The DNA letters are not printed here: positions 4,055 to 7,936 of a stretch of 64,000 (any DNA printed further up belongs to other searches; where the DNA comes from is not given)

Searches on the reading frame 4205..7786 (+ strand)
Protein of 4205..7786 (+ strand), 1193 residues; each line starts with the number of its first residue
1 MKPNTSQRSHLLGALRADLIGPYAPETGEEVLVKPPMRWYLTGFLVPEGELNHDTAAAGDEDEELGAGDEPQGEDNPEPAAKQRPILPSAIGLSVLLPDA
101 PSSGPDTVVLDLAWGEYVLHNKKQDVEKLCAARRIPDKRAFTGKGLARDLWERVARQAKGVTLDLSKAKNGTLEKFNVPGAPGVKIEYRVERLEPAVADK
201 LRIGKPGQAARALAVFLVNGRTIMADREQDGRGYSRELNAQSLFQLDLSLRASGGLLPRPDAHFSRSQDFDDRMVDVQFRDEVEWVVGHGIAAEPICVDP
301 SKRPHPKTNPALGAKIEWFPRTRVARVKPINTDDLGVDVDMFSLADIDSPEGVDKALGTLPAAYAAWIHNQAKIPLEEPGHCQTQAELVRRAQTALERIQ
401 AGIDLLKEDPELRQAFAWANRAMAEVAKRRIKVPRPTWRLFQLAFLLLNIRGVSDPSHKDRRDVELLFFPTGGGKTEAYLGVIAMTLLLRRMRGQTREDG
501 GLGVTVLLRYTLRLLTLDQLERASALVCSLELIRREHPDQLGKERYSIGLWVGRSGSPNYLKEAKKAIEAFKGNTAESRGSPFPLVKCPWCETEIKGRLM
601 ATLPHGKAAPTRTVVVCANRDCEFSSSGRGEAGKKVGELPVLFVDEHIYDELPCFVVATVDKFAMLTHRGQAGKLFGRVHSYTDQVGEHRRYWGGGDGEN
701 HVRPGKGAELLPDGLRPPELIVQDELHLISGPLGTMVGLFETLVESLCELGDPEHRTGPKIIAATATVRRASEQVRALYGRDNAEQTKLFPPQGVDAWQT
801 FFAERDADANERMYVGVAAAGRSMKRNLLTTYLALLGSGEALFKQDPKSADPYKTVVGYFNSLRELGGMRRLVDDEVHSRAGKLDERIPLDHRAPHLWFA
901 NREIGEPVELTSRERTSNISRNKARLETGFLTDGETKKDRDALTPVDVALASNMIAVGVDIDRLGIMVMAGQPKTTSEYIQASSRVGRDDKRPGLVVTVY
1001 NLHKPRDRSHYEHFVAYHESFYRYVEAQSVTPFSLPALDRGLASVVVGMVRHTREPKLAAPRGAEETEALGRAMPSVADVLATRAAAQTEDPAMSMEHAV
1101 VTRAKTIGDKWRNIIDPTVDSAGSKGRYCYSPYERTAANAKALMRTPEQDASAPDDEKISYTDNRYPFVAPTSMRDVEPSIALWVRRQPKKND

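Call 4: search_protein_families(library=padloc, proteins=[window:4205-7786:+], max_evalue=0.01)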
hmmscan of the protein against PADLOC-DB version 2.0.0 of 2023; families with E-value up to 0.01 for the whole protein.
window:4205-7786:+ (1193 aa): 13 families
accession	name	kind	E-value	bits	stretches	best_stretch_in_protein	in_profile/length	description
PDLC02575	DrmA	-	8.9e-254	842.2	1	335-1190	6-833/837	DrmA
PDLC02571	DrmA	-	4.4e-173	575.7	2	638-1183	767-1280/1282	DrmA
PDLC02567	DrmA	-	5.2e-162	539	1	269-1185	805-1722/1750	DrmA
PDLC02577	DrmA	-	1.3e-136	454.6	1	499-1183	9-674/697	DrmA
PDLC02568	DrmA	-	2e-134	447.5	1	573-1187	20-601/611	DrmA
PDLC02576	DrmA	-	4.6e-54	181.6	2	398-819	463-862/1235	DrmA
PDLC02574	DrmA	-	7.4e-42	141.2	1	943-1052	34-141/269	DrmA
PDLC02573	DrmA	-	4.5e-10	36.2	2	643-792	512-662/1018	DrmA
PDLC02569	DrmA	-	7e-07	25.4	1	948-1032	832-915/1095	DrmA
PDLC00015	DruE2|DruE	-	0.00022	17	0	928-1014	1155-1234/1887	SNF2 family N-terminal domain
PDLC00014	DruE2|DruE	-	0.00075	15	0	929-1014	1184-1263/1928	SNF2 family N-terminal domain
PDLC00051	DruE4|DruE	-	0.0013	14.3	1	921-1015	1104-1189/1829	SNF2 family N-terminal domain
PDLC02570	DrmA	-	0.0026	14.1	1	947-1015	583-649/851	DrmA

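Call 5: search_protein_families(library=pfam, proteins=[window:4205-7786:+], max_evalue=0.01)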
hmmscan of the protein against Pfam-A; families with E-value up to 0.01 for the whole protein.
window:4205-7786:+ (1193 aa): 2 families
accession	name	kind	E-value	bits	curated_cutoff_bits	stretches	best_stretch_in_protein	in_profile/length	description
PF00271.37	Helicase_C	-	3.7e-05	24.4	23.5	1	946-988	66-108/110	Helicase conserved C-terminal domain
PF00270.35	DEAD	-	0.009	16.2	26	0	469-530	21-72/167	DEAD/DEAH box helicase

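Call 14: find_homologous_proteins(query=window:4205-7786:+)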
Query window:4205-7786:+ (1193 aa): 7345 proteins with E <= 0.001 among 8000 candidates; the best 120 are listed.
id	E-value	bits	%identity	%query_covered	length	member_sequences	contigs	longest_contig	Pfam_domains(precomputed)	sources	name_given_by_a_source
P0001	0.0e+0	2615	96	100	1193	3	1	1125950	-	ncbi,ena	-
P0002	0.0e+0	2299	84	100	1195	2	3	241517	PF00271.38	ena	-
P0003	0.0e+0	2283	83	100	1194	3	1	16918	PF00271.38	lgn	-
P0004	0.0e+0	1780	68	100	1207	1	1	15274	PF00271.38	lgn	-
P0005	0.0e+0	1724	67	100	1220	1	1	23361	PF00271.38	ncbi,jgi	jgi:hypothetical protein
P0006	0.0e+0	1718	66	99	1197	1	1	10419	PF00271.38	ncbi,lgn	-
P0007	0.0e+0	1717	66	100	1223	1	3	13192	PF00271.38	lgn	-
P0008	0.0e+0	1679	65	99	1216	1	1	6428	PF00271.38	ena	-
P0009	0.0e+0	1675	65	99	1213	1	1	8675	PF00271.38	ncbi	-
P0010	0.0e+0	1666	64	100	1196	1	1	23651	PF00271.38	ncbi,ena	-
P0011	0.0e+0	1666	64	100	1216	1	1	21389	PF00271.38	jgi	-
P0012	0.0e+0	1664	64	100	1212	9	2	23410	PF00271.38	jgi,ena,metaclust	metaclust:\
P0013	0.0e+0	1662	64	100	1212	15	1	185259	PF00271.38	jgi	jgi:hypothetical protein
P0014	0.0e+0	1661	65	99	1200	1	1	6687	PF00271.38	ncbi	-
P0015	0.0e+0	1635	63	100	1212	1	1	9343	PF00271.38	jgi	-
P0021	0.0e+0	1566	61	99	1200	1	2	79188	PF00271.38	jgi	jgi:hypothetical protein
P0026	0.0e+0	1015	49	99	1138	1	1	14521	PF00271.38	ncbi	ncbi:MAG: DISARM system helicase DrmA [Nannocystaceae bacterium]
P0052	1.3e-283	962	47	100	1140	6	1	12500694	PF00271.38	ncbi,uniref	ncbi:DISARM system helicase DrmA [Sorangium sp. So ce854]|uniref:DISARM system helicase DrmA n=1 Tax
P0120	3.7e-275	934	45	99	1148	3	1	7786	PF00271.38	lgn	-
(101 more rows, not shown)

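Call 15: find_encoding_contigs(protein=P0001, flank=10000, max_places=2)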
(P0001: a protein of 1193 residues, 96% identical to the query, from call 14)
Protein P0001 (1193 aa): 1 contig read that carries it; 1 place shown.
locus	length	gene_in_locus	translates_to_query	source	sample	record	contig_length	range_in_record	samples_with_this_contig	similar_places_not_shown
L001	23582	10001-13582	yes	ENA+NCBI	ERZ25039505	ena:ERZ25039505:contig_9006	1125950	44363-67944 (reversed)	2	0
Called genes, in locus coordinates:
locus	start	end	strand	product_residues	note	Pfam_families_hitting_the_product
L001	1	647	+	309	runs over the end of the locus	PF09823:DUF2357, PF04411:PDDEXK_7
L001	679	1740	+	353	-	-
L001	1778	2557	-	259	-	-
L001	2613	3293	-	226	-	PF01381:HTH_3 (faint), PF13384:HTH_23 (faint)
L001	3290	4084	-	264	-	-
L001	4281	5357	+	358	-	PF12799:LRR_4 (faint), PF23598:LRR_14 (weak)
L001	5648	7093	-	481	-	-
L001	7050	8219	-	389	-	-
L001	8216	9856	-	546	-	-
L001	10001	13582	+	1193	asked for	-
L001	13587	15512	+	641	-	PF09369:MZB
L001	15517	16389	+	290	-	PF13091:PLDc_2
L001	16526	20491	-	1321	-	PF04851:ResIII (weak), PF00176:SNF2-rel_dom, PF00271:Helicase_C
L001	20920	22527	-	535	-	-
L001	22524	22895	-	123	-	-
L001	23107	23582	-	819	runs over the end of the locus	-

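Call 16: find_encoding_contigs(protein=P0002, flank=10000, max_places=3)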
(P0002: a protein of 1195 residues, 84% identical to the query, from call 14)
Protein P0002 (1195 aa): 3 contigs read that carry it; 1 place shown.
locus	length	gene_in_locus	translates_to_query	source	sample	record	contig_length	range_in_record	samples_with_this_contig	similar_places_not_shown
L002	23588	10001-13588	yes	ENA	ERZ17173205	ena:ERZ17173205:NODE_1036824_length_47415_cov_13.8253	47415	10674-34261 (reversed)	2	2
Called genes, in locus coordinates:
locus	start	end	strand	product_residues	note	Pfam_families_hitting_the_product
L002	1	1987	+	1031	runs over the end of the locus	PF28530:DUF8426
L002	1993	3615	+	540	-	PF09823:DUF2357, PF04411:PDDEXK_7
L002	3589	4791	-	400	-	PF08843:AbiEii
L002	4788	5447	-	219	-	-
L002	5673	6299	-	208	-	PF01471:PG_binding_1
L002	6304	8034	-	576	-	PF02450:LCAT, PF07819:PGAP1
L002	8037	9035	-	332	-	-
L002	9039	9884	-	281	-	-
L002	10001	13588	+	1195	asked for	PF00271:Helicase_C (faint)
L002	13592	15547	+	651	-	PF09369:MZB (weak)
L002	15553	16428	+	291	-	PF13091:PLDc_2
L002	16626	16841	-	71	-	-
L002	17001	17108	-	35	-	PF00255:GSHPx (weak)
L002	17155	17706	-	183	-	PF11303:DUF3105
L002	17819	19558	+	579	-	PF00664:ABC_membrane, PF00005:ABC_tran, PF02463:SMC_N (faint)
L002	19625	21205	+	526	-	PF00587:tRNA-synt_2b, PF03129:HGTP_anticodon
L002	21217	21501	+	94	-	PF04362:Iron_traffic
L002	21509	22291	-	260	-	-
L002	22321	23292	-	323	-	-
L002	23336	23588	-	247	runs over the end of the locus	-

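Call 17: find_encoding_contigs(protein=P0013, flank=10000, max_places=2)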
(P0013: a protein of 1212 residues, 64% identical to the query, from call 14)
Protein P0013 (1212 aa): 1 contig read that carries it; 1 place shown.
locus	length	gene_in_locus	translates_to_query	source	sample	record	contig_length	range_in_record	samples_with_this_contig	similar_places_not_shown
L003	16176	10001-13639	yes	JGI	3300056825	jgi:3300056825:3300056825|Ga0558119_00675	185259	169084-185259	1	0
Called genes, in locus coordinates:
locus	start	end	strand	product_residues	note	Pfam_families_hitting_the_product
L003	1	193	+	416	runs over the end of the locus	PF00211:Guanylate_cyc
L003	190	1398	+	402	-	PF00211:Guanylate_cyc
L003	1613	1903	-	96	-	PF13744:HTH_37, PF13560:HTH_31, PF12844:HTH_19, PF01381:HTH_3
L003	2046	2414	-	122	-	PF05973:Gp49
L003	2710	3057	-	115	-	-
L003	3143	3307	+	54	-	-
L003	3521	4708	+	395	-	PF00211:Guanylate_cyc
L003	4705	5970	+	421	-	PF20967:MASE7 (weak), PF00211:Guanylate_cyc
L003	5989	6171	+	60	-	PF05099:TerB (weak)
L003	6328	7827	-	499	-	PF00069:Pkinase, PF07714:PK_Tyr_Ser-Thr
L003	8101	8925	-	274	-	-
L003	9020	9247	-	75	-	-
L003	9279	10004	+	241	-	-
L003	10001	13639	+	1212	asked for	PF00271:Helicase_C (weak)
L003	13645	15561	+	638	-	PF09369:MZB (weak)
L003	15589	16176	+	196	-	?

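Call 18: find_encoding_contigs(protein=P0052, flank=10000, max_places=2)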
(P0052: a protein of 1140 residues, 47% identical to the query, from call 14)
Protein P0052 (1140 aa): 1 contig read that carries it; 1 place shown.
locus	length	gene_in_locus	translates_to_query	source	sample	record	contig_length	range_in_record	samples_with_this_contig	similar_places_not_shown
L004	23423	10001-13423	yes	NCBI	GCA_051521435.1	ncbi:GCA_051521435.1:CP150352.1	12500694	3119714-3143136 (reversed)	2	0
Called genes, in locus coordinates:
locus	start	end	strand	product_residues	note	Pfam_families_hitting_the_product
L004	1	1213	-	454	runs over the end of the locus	-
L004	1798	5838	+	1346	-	PF02384:N6_Mtase (faint), PF20473:MmeI_Mtase (weak), PF07669:Eco57I, PF20473:MmeI_Mtase (weak), PF20466:MmeI_TRD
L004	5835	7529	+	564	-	PF03235:GmrSD_N, PF07510:GmrSD_C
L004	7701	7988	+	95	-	-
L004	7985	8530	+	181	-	-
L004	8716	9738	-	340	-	-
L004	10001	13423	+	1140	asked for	PF00271:Helicase_C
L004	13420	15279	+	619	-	PF09369:MZB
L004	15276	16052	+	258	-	PF13091:PLDc_2, PF00614:PLDc (weak)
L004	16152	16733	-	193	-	PF05995:CDO_I (weak)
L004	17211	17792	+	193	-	PF00583:Acetyltransf_1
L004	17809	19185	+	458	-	PF00583:Acetyltransf_1 (weak), PF13420:Acetyltransf_4 (weak), PF13489:Methyltransf_23, PF01209:Ubie_methyltran, PF08241:Methyltransf_11, PF08242:Methyltransf_12, PF13649:Methyltransf_25, PF13847:Methyltransf_31, +2 more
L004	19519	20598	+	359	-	-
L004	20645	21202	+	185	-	PF04542:Sigma70_r2, PF08281:Sigma70_r4_2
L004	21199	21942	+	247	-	-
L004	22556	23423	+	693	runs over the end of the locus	-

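Call 26: find_related_loci(query=window:4205-7786:+, collection=genome_contigs, flank=10000)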
Query window:4205-7786:+ (1193 aa) in genome_contigs; peptide patterns used: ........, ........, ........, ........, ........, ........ (x = any residue, [..] = any of these).
32 stretches matched a pattern; 7 encode a relative of the query (tblastn E <= 1e-3); 6 distinct loci.
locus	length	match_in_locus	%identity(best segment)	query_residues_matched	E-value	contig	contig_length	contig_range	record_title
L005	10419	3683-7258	66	8-1193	0e+0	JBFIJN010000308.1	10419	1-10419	MAG: Nannocystaceae bacterium isolate Mix_sand11.2021.09.Z.87 k141_1135665_length_10419_cov_11.0000, whole genome shotgu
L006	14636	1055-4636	64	5-1193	0e+0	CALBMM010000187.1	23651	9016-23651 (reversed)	MAG TPA_asm: uncultured proteobacterium isolate SRR6227243_bin.109_CONCOCT_v1.1_MAG genome assembly, contig: ERZ795105.1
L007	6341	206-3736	64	2-1188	0e+0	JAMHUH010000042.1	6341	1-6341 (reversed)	MAG: Nannocystaceae bacterium isolate ST_AS_metabat.41 k201_157360, whole genome shotgun sequence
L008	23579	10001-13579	96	1-1193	0e+0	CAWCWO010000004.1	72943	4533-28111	MAG: uncultured proteobacterium isolate MFD03250.bin.1.164 genome assembly, contig: contig_12878, whole genome shotgun s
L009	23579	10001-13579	96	1-1193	0e+0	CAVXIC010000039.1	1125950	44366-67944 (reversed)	MAG: uncultured bacterium isolate MFD03250.bin.1.10 genome assembly, contig: contig_9006, whole genome shotgun sequence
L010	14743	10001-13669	62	1-1191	0e+0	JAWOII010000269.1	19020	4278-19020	MAG: Enhygromyxa sp. isolate CWP5-2.bin.157 k191_2756068, whole genome shotgun sequence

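Call 34: search_protein_families(library=padloc, proteins=[L006:3-1052:+, L005:2067-3179:+, L003:9279-10004:+, L001:16526-20491:-, L001:8216-9856:-, L001:7050-8219:-, L001:5648-7093:-, L010:205-4500:+, L010:7736-9442:-, L010:6109-7635:-], max_evalue=0.001)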
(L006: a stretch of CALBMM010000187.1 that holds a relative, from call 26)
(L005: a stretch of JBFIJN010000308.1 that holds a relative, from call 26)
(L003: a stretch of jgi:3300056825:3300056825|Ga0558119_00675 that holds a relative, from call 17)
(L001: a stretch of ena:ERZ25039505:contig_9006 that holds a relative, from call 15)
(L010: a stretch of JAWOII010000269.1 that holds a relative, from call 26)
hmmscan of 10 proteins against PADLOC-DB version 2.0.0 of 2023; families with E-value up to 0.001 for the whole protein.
L006:3-1052:+ (349 aa): 72 families (the best 25 are shown)
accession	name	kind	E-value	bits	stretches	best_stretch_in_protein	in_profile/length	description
PDLC00075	GajA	-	9.3e-13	45.5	1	13-69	271-327/536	AAA ATPase domain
PDLC00096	GajA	-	1.8e-10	38.2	1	2-175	278-459/630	AAA ATPase domain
PDLC00295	PtuA1|PtuA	-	3.8e-09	34.2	1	11-73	291-355/451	AAA ATPase domain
PDLC00271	PtuA1|PtuA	-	5.1e-09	34.2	1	11-97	279-357/421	AAA ATPase domain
PDLC00092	GajA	-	6.4e-09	32.9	1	13-174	314-475/604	AAA ATPase domain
PDLC00066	GajA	-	8.4e-09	32.5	1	12-117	280-388/567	AAA ATPase domain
PDLC02980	AriA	-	1.3e-08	33.1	1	2-52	249-303/304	-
PDLC00289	PtuA1|PtuA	-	1.7e-08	32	1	12-100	250-337/404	AAA ATPase domain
PDLC02914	ATPase-Toprim_I-B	-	1.9e-08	31.9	1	9-222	201-397/443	-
PDLC00064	GajA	-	2.3e-08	31.5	1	12-182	129-315/464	AAA ATPase domain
PDLC02981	AriAB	-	3.3e-08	30.7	1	11-229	331-548/694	-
PDLC02358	Old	-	4.2e-08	30.5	1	9-247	283-526/578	Old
PDLC00069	GajA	-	6.4e-08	29.5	1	13-76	337-404/687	AAA ATPase domain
PDLC04239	PDC-M01A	-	9.9e-08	28.9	1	8-70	408-474/552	-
PDLC00277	PtuA1|PtuA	-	1.2e-07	29.3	1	11-71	285-347/423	AAA ATPase domain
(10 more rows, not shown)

L005:2067-3179:+ (370 aa): 0 families

L003:9279-10004:+ (241 aa): 0 families

L001:16526-20491:- (1321 aa): 36 families (the best 25 are shown)
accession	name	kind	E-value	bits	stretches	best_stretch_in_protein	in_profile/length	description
PDLC02849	DpdE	-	7.7e-151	502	1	608-1319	139-851/857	DpdE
PDLC02850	DpdE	-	2.8e-140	467.4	1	626-1319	563-1260/1282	DpdE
PDLC02845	DpdE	-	1.6e-135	451.6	1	427-1319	425-1291/1293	DpdE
PDLC02842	DpdE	-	7.6e-118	392.8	1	857-1302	691-1152/1176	DpdE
PDLC02851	DpdE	-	1.9e-101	338.5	1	845-1305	575-1039/1055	DpdE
PDLC00633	ZorD1|ZorD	-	2.9e-98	328.1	1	752-1301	323-885/908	"SWI2/SNF2 helicase, Mrr-like nuclease"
PDLC00629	ZorD1|ZorD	-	2.1e-90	302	1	852-1314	467-967/1012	"SWI2/SNF2 helicase, Mrr-like nuclease"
PDLC02848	DpdE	-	1.5e-89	299.1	1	596-1181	88-674/856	DpdE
PDLC00634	ZorD1|ZorD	-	4.2e-81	271.2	1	838-1306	466-974/1208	"SWI2/SNF2 helicase, Mrr-like nuclease"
PDLC00632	ZorD1|ZorD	-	3.8e-69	231.7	2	960-1314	717-1093/1101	"SWI2/SNF2 helicase, Mrr-like nuclease"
PDLC00631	ZorD1|ZorD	-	7.5e-67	223.9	1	867-1297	441-906/1071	"SWI2/SNF2 helicase, Mrr-like nuclease"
PDLC00628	ZorD1|ZorD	-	8.2e-52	174.1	1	852-1279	497-945/1171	"SWI2/SNF2 helicase, Mrr-like nuclease"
PDLC00627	ZorD1|ZorD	-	1.2e-47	160.5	2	962-1274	610-958/1006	"SWI2/SNF2 helicase, Mrr-like nuclease"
PDLC02854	DpdE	-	3.1e-44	149.1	2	962-1313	705-1074/1083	DpdE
PDLC02852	DpdE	-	3.5e-42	142.3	1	830-1301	433-857/905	DpdE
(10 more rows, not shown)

L001:8216-9856:- (546 aa): 0 families

L001:7050-8219:- (389 aa): 0 families

L001:5648-7093:- (481 aa): 0 families

L010:205-4500:+ (1431 aa): 30 families (the best 25 are shown)
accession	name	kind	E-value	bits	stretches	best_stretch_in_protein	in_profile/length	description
PDLC02643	DrmMI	-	0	1105.6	1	8-1423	8-1317/1347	DrmMI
PDLC02638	DrmMI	-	3e-181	602.8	2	150-770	126-725/935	DrmMI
PDLC02640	DrmMI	-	3.4e-172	572.6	2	1017-1384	534-910/1015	DrmMI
PDLC02644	DrmMI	-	7.2e-142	472.4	2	815-1389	244-827/988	DrmMI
PDLC03618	REase_MTase_IIG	-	1.9e-141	470.8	2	152-789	126-738/1429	Type IIG restriction enzyme-methyltransferase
PDLC02639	DrmMI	-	3.3e-138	460.2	2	320-774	1-397/803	DrmMI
PDLC02646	DrmMI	-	4.6e-124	413.3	1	673-1387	2-706/792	DrmMI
PDLC03599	REase_MTase_IIG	-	2.4e-85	285.2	2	975-1386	470-910/959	Type IIG restriction enzyme-methyltransferase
PDLC02645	DrmMI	-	1.4e-84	282.8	1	152-799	126-748/772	DrmMI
PDLC03627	REase_MTase_IIG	-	1.5e-78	262.7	2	976-1425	564-1031/1136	Type IIG restriction enzyme-methyltransferase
PDLC03622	REase_MTase_IIG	-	1e-39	133.7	2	589-779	445-662/1524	Type IIG restriction enzyme-methyltransferase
PDLC03598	REase_MTase_IIG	-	3.2e-36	122.6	2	978-1386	484-889/912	Type IIG restriction enzyme-methyltransferase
PDLC02642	DrmMI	-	2.9e-34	116.5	1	182-634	150-581/594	DrmMI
PDLC03609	REase_MTase_IIG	-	1e-20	71.2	2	654-777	434-548/1066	Type IIG restriction enzyme-methyltransferase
PDLC03611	REase_MTase_IIG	-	1.2e-19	67.4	1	597-766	509-656/1532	Type IIG restriction enzyme-methyltransferase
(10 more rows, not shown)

L010:7736-9442:- (568 aa): 0 families

L010:6109-7635:- (508 aa): 0 families
